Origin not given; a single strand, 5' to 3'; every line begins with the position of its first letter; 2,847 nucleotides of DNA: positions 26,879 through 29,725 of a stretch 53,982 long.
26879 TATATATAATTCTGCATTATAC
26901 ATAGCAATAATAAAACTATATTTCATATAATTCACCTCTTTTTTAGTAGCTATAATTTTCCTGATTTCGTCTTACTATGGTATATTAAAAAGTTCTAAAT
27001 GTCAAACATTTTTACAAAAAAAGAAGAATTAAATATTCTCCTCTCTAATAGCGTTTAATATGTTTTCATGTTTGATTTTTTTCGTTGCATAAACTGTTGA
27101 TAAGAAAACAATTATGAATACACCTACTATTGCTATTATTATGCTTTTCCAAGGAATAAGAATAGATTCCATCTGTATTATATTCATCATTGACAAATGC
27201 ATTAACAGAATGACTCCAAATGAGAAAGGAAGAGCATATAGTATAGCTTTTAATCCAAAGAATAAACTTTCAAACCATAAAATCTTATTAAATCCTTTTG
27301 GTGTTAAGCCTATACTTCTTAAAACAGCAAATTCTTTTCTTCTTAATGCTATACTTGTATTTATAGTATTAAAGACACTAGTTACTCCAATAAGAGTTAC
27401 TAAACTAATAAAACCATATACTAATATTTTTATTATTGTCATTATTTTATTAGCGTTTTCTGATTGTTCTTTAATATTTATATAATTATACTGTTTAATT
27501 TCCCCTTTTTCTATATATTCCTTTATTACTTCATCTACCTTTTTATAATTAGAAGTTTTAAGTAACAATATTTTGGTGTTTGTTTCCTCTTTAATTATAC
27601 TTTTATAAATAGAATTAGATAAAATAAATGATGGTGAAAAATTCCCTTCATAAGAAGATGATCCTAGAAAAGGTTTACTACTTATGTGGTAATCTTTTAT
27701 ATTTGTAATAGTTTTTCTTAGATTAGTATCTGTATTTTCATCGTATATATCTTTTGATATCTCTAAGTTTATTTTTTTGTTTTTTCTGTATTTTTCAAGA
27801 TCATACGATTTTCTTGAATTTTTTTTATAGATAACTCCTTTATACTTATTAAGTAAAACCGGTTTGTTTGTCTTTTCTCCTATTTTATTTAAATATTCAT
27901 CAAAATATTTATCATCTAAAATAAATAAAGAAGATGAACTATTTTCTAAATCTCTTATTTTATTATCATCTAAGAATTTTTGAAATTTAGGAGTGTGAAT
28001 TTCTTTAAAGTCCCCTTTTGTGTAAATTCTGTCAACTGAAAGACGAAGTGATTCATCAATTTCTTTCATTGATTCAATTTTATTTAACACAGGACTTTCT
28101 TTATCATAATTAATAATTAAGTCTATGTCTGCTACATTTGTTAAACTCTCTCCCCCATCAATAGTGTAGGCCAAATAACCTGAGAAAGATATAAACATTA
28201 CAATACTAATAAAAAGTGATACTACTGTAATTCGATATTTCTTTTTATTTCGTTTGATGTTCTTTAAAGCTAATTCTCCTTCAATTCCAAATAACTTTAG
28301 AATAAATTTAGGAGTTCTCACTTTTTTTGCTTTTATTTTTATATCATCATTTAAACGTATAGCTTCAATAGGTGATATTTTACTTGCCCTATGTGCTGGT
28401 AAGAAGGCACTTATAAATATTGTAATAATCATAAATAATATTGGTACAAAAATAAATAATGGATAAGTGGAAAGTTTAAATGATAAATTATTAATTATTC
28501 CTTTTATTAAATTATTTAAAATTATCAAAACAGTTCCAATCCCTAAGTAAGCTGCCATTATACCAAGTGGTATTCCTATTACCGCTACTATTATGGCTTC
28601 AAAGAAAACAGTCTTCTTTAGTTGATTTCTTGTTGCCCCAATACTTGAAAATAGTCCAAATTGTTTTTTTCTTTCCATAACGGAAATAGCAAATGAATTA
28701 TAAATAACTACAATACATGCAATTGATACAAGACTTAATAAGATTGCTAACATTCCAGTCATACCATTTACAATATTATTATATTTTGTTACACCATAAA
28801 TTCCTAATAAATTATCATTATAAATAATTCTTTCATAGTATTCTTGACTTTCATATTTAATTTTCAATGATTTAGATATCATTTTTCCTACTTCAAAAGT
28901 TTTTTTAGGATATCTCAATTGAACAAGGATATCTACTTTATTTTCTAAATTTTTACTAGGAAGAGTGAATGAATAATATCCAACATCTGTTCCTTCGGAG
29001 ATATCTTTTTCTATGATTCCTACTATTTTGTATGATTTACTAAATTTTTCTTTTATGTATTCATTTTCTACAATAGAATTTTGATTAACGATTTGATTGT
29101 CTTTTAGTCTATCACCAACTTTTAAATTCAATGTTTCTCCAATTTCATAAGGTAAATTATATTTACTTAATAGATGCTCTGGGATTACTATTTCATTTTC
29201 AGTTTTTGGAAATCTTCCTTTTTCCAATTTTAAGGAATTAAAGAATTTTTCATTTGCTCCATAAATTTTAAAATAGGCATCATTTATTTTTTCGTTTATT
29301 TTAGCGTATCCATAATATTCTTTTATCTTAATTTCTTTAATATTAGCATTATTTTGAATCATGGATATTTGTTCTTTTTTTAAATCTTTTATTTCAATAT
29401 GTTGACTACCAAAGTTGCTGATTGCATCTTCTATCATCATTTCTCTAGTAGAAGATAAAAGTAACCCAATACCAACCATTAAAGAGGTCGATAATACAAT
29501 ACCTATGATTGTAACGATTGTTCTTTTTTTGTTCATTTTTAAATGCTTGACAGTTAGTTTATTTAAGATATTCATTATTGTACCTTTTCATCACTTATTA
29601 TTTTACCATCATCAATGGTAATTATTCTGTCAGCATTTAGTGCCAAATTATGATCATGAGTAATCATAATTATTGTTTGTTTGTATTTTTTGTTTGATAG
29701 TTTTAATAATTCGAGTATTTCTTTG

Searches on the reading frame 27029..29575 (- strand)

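Call 81: search_protein_families(library=pfam, proteins=[window:27029-29575:-], max_evalue=0.0001)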
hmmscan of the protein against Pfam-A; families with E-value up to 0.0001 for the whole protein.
window:27029-29575:- (848 aa): 2 families
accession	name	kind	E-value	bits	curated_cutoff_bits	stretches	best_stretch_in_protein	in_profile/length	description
PF02687.27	FtsX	-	3.1e-32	111.6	25.5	2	722-839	3-120/120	FtsX-like permease C-terminal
PF12704.14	MacB_PCD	-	2.4e-08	34.9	27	1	19-221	1-192/207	MacB-like periplasmic core domain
